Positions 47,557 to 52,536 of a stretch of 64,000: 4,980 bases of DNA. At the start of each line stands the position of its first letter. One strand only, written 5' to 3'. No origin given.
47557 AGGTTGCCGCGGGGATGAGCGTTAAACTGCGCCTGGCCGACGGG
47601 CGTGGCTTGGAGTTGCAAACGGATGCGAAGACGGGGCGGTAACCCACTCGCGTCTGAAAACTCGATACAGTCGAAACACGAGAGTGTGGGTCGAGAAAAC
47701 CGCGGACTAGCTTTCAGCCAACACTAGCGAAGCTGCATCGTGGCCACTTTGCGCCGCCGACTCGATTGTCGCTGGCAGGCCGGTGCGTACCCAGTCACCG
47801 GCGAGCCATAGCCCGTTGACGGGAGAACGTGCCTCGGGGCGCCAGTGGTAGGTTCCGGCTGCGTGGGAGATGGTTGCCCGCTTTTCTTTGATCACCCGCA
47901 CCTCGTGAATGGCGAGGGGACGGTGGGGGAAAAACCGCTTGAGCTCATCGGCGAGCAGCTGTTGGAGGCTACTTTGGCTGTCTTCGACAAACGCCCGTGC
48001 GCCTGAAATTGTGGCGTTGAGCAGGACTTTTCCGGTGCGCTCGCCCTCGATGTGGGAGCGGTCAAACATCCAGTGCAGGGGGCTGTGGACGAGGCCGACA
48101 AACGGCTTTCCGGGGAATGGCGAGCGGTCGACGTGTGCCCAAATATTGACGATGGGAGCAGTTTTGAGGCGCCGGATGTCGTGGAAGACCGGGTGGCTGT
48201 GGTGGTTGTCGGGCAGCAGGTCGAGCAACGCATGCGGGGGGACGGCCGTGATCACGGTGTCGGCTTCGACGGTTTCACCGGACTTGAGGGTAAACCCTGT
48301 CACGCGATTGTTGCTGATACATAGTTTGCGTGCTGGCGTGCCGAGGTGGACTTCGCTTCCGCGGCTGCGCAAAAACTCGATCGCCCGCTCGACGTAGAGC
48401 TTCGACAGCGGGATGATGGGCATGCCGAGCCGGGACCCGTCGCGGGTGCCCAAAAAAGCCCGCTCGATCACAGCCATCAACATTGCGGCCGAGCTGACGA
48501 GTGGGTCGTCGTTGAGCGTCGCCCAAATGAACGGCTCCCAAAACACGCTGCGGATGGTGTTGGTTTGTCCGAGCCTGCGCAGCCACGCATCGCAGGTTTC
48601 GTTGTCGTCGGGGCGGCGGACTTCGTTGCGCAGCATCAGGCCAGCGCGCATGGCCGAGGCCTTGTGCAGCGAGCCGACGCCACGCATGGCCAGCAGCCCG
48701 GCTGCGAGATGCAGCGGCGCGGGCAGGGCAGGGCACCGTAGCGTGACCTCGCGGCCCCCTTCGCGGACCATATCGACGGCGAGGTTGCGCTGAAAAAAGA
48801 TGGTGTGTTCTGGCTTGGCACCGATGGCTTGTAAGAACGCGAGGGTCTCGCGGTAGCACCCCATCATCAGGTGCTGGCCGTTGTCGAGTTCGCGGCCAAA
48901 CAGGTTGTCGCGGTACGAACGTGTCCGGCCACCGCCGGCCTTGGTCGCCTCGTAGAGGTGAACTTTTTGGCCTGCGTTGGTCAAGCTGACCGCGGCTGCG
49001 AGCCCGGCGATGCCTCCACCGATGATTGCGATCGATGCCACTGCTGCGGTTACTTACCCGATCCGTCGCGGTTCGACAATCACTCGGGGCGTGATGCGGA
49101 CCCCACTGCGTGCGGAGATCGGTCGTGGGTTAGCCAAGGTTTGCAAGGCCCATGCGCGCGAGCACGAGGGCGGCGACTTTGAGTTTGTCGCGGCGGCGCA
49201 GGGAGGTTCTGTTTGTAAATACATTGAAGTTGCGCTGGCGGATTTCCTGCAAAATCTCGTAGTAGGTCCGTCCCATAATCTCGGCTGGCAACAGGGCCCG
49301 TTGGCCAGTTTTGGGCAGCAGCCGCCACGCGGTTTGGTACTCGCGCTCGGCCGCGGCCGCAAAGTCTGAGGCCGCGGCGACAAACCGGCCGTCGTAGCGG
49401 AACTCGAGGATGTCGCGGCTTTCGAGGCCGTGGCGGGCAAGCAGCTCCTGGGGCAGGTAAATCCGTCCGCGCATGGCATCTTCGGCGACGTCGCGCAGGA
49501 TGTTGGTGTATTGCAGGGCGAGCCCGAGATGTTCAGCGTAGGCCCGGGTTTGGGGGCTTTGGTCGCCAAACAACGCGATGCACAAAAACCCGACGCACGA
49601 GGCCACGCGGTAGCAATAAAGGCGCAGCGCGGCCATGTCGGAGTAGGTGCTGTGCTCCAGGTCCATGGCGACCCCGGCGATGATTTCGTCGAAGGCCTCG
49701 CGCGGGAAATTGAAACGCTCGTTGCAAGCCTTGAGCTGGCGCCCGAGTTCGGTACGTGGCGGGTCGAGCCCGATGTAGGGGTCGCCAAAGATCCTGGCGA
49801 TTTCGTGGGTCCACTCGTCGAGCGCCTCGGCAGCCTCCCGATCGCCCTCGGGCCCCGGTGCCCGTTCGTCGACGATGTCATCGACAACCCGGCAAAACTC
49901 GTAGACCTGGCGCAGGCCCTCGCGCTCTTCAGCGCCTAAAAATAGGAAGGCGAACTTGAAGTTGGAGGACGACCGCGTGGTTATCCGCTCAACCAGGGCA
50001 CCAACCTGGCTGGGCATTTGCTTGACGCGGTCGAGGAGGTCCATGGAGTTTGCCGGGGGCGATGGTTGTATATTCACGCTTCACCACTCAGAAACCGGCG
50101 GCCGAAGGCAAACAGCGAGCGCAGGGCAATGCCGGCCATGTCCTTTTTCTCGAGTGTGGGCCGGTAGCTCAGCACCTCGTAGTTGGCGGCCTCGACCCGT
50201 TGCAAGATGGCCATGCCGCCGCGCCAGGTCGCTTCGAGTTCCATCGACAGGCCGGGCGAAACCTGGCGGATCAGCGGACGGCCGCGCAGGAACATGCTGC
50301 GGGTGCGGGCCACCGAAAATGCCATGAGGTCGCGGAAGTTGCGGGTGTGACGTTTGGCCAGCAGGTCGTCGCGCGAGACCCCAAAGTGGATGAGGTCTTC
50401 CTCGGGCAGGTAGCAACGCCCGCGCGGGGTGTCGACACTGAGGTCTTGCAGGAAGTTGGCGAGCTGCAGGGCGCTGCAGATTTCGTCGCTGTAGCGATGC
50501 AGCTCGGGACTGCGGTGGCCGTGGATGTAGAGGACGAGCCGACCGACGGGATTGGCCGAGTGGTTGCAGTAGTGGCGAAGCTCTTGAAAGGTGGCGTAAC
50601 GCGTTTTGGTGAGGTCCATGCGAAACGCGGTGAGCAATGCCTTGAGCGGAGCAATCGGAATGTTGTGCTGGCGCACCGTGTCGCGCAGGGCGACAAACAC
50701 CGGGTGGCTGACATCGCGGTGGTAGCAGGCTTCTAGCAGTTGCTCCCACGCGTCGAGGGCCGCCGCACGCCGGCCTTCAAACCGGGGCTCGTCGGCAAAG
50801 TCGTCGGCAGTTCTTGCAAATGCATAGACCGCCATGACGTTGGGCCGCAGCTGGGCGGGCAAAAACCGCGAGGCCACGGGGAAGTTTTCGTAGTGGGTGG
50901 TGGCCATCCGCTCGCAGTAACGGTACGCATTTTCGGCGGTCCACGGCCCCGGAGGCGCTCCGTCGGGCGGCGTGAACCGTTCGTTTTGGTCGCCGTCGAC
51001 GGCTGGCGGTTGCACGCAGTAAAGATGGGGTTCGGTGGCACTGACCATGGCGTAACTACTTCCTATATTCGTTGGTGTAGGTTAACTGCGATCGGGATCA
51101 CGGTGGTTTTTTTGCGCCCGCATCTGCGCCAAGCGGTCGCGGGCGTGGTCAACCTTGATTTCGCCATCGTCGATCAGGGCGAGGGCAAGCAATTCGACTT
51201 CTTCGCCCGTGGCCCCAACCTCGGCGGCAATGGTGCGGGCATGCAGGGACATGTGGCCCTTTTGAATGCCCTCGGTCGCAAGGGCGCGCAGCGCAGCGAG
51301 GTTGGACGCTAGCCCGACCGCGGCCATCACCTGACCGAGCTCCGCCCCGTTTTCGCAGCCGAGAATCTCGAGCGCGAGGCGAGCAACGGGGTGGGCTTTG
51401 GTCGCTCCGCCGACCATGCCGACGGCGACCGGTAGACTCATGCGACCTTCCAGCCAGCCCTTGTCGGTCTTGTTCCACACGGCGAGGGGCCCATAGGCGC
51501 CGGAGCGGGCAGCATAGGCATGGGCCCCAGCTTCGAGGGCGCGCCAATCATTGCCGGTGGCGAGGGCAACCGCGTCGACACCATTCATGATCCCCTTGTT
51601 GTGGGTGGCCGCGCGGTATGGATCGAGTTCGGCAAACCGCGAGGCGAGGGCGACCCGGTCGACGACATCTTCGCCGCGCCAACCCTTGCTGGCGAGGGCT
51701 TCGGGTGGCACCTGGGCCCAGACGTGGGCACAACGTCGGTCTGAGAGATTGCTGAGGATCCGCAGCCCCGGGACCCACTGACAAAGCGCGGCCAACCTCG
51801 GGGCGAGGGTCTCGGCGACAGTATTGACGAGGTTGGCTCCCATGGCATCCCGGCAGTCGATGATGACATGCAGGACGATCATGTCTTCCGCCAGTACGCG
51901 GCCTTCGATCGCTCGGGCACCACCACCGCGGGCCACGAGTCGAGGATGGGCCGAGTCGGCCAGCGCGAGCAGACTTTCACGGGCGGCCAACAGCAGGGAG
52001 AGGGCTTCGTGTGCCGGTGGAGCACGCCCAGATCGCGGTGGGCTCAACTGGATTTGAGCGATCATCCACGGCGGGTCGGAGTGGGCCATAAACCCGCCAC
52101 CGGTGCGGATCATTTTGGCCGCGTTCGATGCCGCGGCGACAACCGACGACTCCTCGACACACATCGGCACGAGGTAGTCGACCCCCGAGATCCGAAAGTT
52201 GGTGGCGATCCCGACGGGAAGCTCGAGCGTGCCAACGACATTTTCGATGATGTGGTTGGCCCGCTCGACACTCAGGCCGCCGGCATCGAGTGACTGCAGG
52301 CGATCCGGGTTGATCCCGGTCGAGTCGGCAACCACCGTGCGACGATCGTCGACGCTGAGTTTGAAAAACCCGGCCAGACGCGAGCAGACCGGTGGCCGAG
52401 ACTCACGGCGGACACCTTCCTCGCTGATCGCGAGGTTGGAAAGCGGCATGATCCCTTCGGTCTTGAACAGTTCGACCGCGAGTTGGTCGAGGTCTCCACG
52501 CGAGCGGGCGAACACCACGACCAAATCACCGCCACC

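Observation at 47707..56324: Mevalonate pathway operon fused to squalene biosynthesis (fni-mvk-mvaD-[PMK::HMGR]-hpnC-hpnD-hpnE), including a phosphomevalonate kinase/HMG-CoA reductase fusion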

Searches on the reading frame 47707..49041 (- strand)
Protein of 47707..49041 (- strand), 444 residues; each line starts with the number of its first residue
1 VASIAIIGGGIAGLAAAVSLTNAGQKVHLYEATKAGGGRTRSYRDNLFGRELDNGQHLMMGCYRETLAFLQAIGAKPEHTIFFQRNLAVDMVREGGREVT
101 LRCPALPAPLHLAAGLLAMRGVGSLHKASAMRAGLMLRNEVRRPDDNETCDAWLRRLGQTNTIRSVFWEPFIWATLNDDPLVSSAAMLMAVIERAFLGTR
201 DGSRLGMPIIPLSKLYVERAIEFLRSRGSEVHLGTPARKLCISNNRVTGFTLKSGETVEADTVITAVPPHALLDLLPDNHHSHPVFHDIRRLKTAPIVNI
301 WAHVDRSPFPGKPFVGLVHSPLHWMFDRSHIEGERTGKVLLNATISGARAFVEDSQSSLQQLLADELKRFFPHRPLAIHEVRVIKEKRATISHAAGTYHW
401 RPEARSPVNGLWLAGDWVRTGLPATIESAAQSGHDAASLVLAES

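Call 3: search_protein_families(library=pfam, proteins=[window:47707-49041:-])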
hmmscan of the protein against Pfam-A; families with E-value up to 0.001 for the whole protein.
window:47707-49041:- (444 aa): 9 families
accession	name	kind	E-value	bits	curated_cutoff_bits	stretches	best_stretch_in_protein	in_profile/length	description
PF01593.30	Amino_oxidase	-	2.1e-45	156.2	19.8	1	11-441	1-443/443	Flavin containing amine oxidoreductase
PF01266.30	DAO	-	6.7e-13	49.3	27.9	1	4-85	2-86/353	FAD dependent oxidoreductase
PF13450.12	NAD_binding_8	-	2.3e-11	44.3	21.9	1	6-71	1-66/68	NAD(P)-binding Rossmann-like domain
PF07992.20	Pyr_redox_2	-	8.8e-08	32.3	26.1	1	3-35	2-31/291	Pyridine nucleotide-disulphide oxidoreductase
PF12831.13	FAD_oxidored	-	2.8e-07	30.6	27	1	4-76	2-74/416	FAD dependent oxidoreductase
PF00890.30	FAD_binding_2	-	1.5e-06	28.1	20.4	1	4-40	2-38/414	FAD binding domain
PF01134.28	GIDA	-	2.5e-05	24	22.1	0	4-32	2-29/391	Glucose inhibited division protein A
PF03486.20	HI0933_like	-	7.9e-05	22.7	50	1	3-37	2-36/244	HI0933-like protein Rossmann domain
PF06100.17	MCRA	-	0.00082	18.8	23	0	5-75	5-78/495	MCRA family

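Call 4: search_protein_families(library=ncbifam, proteins=[window:47707-49041:-])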
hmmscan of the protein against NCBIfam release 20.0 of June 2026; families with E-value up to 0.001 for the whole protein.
window:47707-49041:- (444 aa): 42 families (the best 25 are shown)
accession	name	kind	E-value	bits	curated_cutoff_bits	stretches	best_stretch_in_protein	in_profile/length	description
TIGR03467.1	HpnE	equivalog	2.5e-122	409.3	283.05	1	4-441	1-429/430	hydroxysqualene dehydroxylase HpnE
TIGR02731.1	phytoene_desat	equivalog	8.7e-32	110.4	569.4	1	4-438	2-450/453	15-cis-phytoene desaturase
TIGR02732.1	zeta_caro_desat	equivalog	6.3e-29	101.2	622.15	2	4-300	2-313/474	9,9'-di-cis-zeta-carotene desaturase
NF005560.0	PRK07233.1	equivalog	1.3e-24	86.9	252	2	144-416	129-404/435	hypothetical protein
NF045637.1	carotdesatCrtDProt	equivalog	3.9e-18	65.3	580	2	4-45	1-42/485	1-hydroxycarotenoid 3,4-desaturase CrtD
NF005547.0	PRK07208.1-3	equivalog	8.1e-13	47.9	380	1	3-279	6-274/465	hypothetical protein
TIGR00562.1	proto_IX_ox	equivalog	9e-11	41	97.85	1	221-436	237-464/470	protoporphyrinogen oxidase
TIGR02733.1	desat_CrtD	equivalog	1.9e-10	40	549.7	1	3-47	3-47/492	C-3',4' desaturase CrtD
TIGR02734.1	crtI_fam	subfamily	3.4e-10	39.2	238.1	1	5-55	2-50/504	phytoene desaturase family protein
NF058655.1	CrtID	equivalog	1.2e-08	34.3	640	1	4-59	1-56/478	bifunctional phytoene desaturase/3,4-desaturase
NF008845.0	PRK11883.1-5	equivalog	2.7e-08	32.5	560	0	3-48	6-57/468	protoporphyrinogen oxidase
TIGR03197.1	MnmC_Cterm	equivalog_domain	5.7e-08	32.2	174.2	1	4-73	2-75/400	FAD-dependent 5-carboxymethylaminomethyl-2-thiouridine(34) oxidoreductase MnmC1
NF009409.0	PRK12770.1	subfamily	1.2e-06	27.9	343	1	3-38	20-55/360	putative glutamate synthase subunit beta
NF008841.0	PRK11883.1-1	equivalog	1.3e-06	27.6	517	1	2-75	4-78/453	protoporphyrinogen oxidase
NF002480.1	PRK01747.1-1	equivalog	1.3e-06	27.1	540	1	3-65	250-312/645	bifunctional tRNA (5-methylaminomethyl-2-thiouridine)(34)-methyltransferase MnmC2/FAD-dependent 5-carboxymethylaminomethyl-2-thiouridine(34)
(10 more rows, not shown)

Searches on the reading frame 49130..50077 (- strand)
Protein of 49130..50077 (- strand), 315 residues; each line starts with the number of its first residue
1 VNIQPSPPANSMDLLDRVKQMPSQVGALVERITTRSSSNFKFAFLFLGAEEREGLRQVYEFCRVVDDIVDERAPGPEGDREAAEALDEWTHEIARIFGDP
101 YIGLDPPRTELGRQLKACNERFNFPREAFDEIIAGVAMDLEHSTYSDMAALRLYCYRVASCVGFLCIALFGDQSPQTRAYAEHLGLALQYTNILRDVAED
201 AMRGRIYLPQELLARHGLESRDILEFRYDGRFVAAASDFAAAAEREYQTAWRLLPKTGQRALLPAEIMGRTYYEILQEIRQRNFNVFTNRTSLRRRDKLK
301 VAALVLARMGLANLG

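Call 3: search_protein_families(library=pfam, proteins=[window:49130-50077:-])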
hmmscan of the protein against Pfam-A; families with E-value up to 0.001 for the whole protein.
window:49130-50077:- (315 aa): 1 family
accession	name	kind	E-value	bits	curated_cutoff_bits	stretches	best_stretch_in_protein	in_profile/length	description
PF00494.24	SQS_PSY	-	1.1e-68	232.2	26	1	34-296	2-262/263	Squalene/phytoene synthase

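Call 4: search_protein_families(library=ncbifam, proteins=[window:49130-50077:-])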
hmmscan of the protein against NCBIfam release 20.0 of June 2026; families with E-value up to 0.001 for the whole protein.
window:49130-50077:- (315 aa): 6 families
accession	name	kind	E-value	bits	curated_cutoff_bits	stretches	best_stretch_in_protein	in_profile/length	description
TIGR03465.1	HpnD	equivalog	2e-80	269.7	278.6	1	33-303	2-262/267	presqualene diphosphate synthase HpnD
TIGR03464.1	HpnC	equivalog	6.1e-43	147.3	250.45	1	35-304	4-264/267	squalene synthase HpnC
NF045686.1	PhytoSynCyanob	equivalog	2e-39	135.5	550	1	29-303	24-301/310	15-cis-phytoene synthase CrtB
NF045921.1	PhytnSynCrtBRhod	equivalog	4.1e-33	115.1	500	1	34-309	15-279/307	15-cis-phytoene synthase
NF042419.1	Phyto_syn_CrtB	equivalog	1.9e-27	96.6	480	1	36-301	14-278/306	15-cis-phytoene synthase CrtB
TIGR01559.1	squal_synth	equivalog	2e-09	37.1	286.75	1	139-243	121-233/337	squalene synthase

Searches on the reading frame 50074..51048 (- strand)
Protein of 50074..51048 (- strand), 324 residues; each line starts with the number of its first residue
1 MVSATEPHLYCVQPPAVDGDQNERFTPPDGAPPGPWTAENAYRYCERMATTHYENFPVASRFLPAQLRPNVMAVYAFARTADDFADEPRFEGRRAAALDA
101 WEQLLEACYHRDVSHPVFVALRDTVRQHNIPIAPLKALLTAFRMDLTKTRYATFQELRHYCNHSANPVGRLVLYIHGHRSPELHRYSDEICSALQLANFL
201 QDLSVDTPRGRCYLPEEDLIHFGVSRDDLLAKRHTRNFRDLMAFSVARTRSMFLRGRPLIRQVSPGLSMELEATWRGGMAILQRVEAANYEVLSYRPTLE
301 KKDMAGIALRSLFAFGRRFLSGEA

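Call 3: search_protein_families(library=pfam, proteins=[window:50074-51048:-])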
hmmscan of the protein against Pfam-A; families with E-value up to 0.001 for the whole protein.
window:50074-51048:- (324 aa): 1 family
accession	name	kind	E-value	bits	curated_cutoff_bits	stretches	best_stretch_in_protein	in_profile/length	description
PF00494.24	SQS_PSY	-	9e-75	252.2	26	1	51-301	3-261/263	Squalene/phytoene synthase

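Call 4: search_protein_families(library=ncbifam, proteins=[window:50074-51048:-])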
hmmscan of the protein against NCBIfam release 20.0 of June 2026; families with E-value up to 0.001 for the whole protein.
window:50074-51048:- (324 aa): 5 families
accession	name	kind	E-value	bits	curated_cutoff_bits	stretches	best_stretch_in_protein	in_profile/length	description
TIGR03464.1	HpnC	equivalog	2.1e-97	325.8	250.45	1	48-312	1-266/267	squalene synthase HpnC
TIGR03465.1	HpnD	equivalog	7.9e-60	202.1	278.6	1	51-312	4-265/267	presqualene diphosphate synthase HpnD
NF045686.1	PhytoSynCyanob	equivalog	4.4e-42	144.2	550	1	38-301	17-293/310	15-cis-phytoene synthase CrtB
NF045921.1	PhytnSynCrtBRhod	equivalog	1.8e-26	93.3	500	1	42-304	7-268/307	15-cis-phytoene synthase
NF042419.1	Phyto_syn_CrtB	equivalog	3.4e-21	76.1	480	1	54-242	16-213/306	15-cis-phytoene synthase CrtB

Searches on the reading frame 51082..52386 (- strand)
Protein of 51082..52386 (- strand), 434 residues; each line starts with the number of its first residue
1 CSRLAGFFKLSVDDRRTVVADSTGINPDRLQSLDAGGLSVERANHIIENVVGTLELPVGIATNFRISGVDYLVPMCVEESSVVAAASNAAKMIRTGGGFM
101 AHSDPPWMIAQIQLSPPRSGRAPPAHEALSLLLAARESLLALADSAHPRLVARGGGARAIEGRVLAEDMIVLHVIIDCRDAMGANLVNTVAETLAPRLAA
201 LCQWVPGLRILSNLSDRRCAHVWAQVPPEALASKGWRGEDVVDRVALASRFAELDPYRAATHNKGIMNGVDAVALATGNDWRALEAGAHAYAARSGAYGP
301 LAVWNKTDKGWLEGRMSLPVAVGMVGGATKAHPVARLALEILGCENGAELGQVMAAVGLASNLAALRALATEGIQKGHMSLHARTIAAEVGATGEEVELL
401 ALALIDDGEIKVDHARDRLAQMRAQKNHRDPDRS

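Call 44: search_solved_structures(query=window:51082-52386:-, max_evalue=0.00001, show_alignments=1)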
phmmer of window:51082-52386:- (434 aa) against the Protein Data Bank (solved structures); distinct sequences matched with E-value up to 0.00001: 12.
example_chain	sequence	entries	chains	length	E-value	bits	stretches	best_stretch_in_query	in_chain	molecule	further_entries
9v7y_A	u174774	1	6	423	5.3e-116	391.4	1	13-417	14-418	3-hydroxy-3-methylglutaryl coenzyme A reductase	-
6dio_A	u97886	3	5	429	6e-116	391.3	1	2-425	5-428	3-hydroxy-3-methylglutaryl coenzyme A reductase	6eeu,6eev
1qax_A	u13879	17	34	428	7.8e-114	384.3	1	2-425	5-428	PROTEIN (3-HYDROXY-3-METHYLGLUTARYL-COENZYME A REDUCTASE) | 3-hydroxy-3-methylglutaryl-coenzyme A reductase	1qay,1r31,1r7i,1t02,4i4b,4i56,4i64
6p7k_A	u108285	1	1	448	1.2e-110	373.8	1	3-420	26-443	3-hydroxy-3-methylglutaryl coenzyme A reductase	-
5wpj_A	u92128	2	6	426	3.8e-88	299.7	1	6-423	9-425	3-hydroxy-3-methylglutaryl coenzyme A reductase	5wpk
3qae_A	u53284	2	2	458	8e-87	295.3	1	6-423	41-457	3-hydroxy-3-methylglutaryl-coenzyme a reductase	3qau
7m3h_A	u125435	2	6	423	2.1e-86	293.9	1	6-419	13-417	Hydroxymethylglutaryl-CoA reductase, degradative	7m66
7m1z_A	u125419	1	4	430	2.3e-86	293.8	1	6-419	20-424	acetyl-CoA C-acetyltransferase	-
7n7s_A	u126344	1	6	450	1.7e-56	195.4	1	45-397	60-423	Hydroxymethylglutaryl-CoA reductase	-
9zw9_A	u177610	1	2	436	8.1e-50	173.4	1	45-386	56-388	Probable 3-hydroxy-3-methylglutaryl-coenzyme A reductase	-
9zw6_A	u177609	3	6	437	8.2e-50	173.4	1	45-386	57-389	Probable 3-hydroxy-3-methylglutaryl-coenzyme A reductase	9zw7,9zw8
6hr7_A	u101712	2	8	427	4.7e-06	29.3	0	315-381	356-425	HMG-CoA reductase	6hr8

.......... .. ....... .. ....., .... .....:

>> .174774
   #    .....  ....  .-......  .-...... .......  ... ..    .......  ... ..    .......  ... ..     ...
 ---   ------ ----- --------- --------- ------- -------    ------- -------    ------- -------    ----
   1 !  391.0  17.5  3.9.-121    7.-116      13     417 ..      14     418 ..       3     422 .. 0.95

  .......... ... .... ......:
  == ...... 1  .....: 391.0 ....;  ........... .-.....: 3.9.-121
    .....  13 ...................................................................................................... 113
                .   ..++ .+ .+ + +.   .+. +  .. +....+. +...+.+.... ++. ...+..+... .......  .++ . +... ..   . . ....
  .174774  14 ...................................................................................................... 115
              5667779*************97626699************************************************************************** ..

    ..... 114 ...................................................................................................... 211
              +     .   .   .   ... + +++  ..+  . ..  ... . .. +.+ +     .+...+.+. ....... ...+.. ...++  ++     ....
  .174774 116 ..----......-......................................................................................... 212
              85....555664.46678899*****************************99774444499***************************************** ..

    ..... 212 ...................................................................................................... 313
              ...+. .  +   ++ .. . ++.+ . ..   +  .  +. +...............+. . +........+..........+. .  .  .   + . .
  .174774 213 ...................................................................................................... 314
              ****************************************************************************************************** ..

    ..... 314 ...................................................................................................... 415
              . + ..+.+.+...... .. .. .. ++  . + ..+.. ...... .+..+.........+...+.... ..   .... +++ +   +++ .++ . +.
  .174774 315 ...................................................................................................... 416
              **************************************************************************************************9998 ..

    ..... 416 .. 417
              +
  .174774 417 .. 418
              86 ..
